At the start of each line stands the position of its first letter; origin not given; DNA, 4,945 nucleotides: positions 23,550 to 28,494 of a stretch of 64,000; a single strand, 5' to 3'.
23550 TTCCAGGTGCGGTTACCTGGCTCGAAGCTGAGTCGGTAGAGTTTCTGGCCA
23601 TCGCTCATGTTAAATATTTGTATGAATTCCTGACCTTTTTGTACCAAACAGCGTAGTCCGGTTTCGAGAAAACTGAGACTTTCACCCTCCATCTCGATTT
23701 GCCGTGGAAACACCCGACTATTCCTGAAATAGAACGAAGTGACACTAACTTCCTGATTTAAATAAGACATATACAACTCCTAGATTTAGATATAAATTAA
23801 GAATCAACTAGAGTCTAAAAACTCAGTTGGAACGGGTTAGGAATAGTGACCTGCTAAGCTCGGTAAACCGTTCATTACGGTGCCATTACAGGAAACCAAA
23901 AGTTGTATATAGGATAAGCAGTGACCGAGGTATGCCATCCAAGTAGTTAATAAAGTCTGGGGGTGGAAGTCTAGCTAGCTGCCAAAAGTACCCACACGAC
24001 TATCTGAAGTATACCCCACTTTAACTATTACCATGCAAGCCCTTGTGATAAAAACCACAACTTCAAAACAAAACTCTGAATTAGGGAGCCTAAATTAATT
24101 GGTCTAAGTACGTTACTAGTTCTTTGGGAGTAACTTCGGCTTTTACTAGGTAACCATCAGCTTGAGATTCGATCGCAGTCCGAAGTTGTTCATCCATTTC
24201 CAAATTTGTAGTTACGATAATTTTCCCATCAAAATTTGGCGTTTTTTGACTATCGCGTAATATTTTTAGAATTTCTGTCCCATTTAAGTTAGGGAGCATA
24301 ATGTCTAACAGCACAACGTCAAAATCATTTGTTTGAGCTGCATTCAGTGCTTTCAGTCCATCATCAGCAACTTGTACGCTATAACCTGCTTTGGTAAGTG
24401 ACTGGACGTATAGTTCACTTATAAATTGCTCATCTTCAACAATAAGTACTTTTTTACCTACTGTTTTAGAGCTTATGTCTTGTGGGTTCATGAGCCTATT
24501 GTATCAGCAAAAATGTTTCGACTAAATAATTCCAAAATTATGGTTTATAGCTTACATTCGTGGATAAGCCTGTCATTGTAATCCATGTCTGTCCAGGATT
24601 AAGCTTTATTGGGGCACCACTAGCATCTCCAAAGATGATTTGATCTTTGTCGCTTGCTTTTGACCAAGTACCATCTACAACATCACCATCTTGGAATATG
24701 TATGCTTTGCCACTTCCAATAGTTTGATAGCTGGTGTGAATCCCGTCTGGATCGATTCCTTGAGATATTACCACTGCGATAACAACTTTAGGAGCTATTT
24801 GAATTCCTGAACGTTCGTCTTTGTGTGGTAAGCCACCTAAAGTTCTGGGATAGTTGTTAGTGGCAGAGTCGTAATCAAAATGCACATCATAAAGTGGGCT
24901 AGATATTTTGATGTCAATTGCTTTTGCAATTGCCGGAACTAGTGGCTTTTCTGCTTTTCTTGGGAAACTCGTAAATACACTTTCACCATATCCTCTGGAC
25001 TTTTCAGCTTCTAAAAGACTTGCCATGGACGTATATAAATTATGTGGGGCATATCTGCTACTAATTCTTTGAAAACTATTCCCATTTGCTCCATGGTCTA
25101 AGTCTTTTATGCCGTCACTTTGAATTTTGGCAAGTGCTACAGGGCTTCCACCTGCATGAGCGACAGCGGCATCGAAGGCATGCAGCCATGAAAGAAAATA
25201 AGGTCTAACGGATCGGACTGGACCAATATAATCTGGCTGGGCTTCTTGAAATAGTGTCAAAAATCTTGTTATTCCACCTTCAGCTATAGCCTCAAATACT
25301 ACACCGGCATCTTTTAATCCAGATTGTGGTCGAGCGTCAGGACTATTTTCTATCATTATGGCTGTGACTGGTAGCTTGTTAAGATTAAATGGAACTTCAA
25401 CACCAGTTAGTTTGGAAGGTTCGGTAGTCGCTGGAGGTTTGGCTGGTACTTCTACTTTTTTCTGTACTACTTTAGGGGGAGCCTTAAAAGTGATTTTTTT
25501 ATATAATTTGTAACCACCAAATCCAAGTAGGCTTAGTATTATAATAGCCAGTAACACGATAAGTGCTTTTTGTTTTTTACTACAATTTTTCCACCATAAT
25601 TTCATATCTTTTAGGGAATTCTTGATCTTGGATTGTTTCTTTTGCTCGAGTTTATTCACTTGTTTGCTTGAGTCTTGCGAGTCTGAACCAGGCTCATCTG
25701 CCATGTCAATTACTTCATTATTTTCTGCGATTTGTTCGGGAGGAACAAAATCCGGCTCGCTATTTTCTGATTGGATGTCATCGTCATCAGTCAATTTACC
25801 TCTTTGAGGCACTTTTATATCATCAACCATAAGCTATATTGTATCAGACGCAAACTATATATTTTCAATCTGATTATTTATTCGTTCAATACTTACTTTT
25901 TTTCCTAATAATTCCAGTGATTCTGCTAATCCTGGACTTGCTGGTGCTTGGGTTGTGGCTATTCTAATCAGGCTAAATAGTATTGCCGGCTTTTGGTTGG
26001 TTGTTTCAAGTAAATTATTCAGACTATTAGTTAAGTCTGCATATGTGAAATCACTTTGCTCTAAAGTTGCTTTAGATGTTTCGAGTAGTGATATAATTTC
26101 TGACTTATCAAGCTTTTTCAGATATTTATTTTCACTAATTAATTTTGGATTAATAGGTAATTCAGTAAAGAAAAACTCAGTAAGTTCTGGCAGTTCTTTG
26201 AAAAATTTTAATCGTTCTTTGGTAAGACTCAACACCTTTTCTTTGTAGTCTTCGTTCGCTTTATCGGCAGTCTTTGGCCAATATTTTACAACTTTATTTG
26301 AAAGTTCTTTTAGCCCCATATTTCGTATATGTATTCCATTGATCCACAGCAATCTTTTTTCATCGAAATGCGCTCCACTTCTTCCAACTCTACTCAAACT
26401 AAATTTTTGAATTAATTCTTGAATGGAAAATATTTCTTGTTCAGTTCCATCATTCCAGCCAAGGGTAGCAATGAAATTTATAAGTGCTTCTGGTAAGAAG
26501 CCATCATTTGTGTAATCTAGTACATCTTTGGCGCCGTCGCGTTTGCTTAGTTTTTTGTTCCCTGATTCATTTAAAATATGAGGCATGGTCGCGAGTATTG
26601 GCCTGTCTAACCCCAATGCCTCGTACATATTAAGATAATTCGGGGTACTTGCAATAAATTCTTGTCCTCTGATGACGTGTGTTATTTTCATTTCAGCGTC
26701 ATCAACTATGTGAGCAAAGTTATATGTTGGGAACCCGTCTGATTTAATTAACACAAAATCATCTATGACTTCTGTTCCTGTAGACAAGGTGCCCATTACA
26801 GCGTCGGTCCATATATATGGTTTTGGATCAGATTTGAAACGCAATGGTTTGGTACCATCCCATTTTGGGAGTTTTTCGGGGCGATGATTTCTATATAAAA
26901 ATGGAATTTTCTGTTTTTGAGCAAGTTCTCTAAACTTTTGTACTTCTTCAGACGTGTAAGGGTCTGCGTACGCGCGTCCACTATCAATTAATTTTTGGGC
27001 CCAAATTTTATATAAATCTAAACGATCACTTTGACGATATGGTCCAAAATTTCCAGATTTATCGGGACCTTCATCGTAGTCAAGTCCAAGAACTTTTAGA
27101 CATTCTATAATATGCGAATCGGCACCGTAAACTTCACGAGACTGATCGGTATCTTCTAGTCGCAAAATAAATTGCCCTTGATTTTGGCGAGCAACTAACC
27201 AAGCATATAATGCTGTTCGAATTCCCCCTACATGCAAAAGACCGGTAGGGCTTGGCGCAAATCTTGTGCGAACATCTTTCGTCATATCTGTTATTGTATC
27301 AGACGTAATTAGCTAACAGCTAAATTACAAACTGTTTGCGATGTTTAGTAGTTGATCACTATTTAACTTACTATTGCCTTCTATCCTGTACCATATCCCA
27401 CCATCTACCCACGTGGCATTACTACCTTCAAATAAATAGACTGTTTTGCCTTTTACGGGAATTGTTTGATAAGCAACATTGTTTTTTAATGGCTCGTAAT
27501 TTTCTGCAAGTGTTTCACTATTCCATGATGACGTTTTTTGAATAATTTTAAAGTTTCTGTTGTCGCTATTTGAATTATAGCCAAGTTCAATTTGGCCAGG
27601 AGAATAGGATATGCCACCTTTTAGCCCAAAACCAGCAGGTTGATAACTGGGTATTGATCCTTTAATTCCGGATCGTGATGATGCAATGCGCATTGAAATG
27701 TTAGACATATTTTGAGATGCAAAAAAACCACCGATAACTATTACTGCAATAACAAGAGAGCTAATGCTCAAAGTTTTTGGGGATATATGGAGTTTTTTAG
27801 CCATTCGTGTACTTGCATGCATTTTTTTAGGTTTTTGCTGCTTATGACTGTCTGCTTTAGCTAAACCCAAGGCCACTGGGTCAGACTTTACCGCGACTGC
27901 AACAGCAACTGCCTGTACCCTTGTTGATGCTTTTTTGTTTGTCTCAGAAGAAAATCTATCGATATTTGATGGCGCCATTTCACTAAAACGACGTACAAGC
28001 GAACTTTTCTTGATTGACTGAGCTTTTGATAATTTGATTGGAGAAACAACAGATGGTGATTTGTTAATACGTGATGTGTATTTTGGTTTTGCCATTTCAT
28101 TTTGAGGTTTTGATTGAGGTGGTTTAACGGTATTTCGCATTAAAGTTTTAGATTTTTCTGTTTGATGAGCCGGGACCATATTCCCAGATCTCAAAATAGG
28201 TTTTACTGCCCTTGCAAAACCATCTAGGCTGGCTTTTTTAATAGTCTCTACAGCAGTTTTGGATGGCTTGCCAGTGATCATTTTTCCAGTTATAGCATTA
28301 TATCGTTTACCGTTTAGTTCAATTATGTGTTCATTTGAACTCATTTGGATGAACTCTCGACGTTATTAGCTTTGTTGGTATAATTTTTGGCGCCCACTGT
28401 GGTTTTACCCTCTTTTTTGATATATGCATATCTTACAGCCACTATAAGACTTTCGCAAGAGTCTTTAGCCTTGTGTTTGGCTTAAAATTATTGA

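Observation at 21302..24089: Apparently higher-GC damage-tolerance island (Y-family polymerase, SRAP, two small ORFs) wedged upstream of purH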

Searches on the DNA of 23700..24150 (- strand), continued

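Call 97: search_with_rna_model(model_id=R1, sources=[L073, L074, L075, L076, L077, L078, L079, L080, L081, L082, L083, L084, L085, L086, L087, L088, L089, L090, L091, L092, L093, L094, L095, L096, L097, L098, L099, L100, L101, L102, L103, L104, L105, L106, L107, L108, L109, L110, L111, L112, L113, L114, L115, L116, L117, L118, L119, L120, L121, L122, L123, L124, L125, L126, L127, L128, L129, L130, L131, L132, L133, L134, L135, L136, L137, L138, L139, L140, L141, L142, L143, L144, L145, L146, L147, L148, L149, L150, L151, L152], max_evalue=0.001, make_alignment=true)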
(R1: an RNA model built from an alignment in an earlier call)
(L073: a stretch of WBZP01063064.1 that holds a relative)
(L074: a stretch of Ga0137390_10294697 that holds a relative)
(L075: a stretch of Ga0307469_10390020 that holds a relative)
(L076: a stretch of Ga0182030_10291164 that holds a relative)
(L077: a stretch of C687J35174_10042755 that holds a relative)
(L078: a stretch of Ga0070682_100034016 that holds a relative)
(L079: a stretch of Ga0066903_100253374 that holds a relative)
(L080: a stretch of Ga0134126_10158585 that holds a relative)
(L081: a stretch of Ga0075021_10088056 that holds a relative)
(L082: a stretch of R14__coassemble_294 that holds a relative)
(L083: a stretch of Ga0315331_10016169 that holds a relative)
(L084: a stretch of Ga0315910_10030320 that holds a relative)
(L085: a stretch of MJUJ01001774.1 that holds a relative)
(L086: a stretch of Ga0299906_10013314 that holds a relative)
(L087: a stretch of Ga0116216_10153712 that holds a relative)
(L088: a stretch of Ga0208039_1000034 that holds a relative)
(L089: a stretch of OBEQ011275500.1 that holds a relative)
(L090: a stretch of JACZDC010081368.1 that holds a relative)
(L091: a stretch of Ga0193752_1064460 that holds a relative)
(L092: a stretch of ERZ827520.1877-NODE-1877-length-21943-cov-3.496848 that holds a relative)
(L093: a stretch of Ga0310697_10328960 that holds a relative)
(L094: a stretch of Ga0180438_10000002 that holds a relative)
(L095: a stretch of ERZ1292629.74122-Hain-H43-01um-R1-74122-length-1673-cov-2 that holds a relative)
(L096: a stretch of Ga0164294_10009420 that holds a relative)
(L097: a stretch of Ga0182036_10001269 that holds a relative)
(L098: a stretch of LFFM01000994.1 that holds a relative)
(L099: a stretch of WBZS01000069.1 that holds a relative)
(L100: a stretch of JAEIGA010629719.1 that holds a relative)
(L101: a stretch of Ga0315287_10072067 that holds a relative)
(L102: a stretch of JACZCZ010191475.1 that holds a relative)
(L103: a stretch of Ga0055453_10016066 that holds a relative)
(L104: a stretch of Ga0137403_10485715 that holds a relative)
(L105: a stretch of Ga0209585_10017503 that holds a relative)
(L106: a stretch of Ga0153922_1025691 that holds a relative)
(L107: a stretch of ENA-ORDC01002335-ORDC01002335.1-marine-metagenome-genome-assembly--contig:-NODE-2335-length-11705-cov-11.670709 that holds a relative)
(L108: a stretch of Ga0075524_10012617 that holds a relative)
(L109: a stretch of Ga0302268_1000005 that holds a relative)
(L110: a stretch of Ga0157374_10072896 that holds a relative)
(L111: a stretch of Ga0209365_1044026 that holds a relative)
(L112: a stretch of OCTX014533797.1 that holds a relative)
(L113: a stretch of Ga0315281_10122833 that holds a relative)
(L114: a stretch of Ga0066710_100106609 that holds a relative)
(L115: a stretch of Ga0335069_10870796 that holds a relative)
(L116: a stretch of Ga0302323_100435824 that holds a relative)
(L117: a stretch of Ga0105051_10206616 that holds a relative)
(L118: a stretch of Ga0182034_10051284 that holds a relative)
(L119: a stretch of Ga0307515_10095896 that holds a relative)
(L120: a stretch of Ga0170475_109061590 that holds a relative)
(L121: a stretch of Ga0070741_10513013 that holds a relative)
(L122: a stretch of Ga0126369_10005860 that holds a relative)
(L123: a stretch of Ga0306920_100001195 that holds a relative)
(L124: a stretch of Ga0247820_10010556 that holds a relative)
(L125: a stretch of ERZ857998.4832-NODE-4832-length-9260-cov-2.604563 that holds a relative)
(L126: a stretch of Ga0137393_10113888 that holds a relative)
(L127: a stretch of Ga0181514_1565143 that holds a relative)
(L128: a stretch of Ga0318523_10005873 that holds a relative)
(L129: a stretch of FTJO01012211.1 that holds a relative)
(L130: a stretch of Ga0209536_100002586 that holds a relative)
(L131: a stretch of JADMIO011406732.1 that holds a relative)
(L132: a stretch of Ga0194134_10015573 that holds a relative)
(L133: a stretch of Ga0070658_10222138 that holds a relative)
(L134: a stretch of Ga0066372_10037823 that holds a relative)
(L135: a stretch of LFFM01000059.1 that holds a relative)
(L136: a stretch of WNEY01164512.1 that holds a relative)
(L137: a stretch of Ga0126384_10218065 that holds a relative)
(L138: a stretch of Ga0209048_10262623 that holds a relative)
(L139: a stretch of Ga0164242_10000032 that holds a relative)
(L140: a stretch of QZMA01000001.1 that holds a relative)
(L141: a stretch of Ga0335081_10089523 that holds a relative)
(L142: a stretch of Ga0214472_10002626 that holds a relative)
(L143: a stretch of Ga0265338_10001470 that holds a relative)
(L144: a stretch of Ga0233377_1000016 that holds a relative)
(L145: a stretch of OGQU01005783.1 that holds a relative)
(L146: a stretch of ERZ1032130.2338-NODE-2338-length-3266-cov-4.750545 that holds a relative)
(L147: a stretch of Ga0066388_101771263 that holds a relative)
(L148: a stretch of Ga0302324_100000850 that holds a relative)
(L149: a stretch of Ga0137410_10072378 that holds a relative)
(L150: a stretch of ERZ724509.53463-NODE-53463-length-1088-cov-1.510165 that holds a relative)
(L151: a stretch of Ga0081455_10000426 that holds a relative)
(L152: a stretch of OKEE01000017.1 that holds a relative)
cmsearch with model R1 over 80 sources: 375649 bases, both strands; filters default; matches with E-value up to 0.001: 17.
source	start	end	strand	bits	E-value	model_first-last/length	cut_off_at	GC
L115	739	951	+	145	4.7e-37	1-211/211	no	0.42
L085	306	525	-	136.1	1.2e-34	1-211/211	no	0.49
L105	2206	2417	+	121.6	1e-30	1-211/211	no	0.46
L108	1568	1779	+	121.6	1e-30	1-211/211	no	0.46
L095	1110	1330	+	117.3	1.5e-29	1-211/211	no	0.47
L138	177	388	+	116.9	1.8e-29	1-211/211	no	0.43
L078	518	717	-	114.7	7.5e-29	1-211/211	no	0.45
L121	39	245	+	111.9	4.3e-28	1-211/211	no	0.48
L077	3515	3732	-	106.4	1.3e-26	1-211/211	no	0.48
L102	4816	5031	-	99.8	8.1e-25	1-211/211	no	0.54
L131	2401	2599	+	93.8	3.3e-23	1-211/211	no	0.52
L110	1544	1763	+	87.8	1.4e-21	1-211/211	no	0.49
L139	3176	3384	+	80.6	1.2e-19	1-211/211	no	0.5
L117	856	1083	-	63.9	4e-15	1-211/211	no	0.43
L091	331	555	+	62.8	7.6e-15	1-211/211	no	0.48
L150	32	224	+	40.6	7.8e-09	1-211/211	no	0.47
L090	6929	7120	+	37.6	4.9e-08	1-211/211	no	0.37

Alignment A9: 17 matches aligned to the model, 317 columns, each read 5' to 3' on its own strand. Consensus structure (alignment columns), stored with it:
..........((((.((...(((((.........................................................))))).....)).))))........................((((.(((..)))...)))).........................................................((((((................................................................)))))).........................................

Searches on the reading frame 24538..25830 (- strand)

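Call 3: search_protein_families(library=pfam, proteins=[window:24538-25830:-], max_evalue=1)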
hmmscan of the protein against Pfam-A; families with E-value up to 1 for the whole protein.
window:24538-25830:- (430 aa): 3 families
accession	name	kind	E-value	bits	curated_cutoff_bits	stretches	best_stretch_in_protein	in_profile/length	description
PF11258.13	DUF3048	-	2.2e-44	151.6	25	1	141-281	1-147/148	Protein of unknown function (DUF3048) N-terminal domain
PF17479.7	DUF3048_C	-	7.4e-25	88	25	1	314-417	10-114/114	Protein of unknown function (DUF3048) C-terminal domain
PF20990.2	DUF2207_C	-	0.036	14.2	33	1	48-107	95-155/247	Predicted membrane protein (DUF2207) C-terminal domain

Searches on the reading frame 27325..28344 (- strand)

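Call 104: search_protein_families(library=pfam, proteins=[window:27325-28344:-], max_evalue=0.001)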
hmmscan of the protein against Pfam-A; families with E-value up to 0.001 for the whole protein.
window:27325-28344:- (339 aa): 1 family
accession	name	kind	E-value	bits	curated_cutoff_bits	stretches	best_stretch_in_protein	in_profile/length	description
PF14285.11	DUF4367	-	0.00013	22.8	22.1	1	232-339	4-110/110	Domain of unknown function (DUF4367)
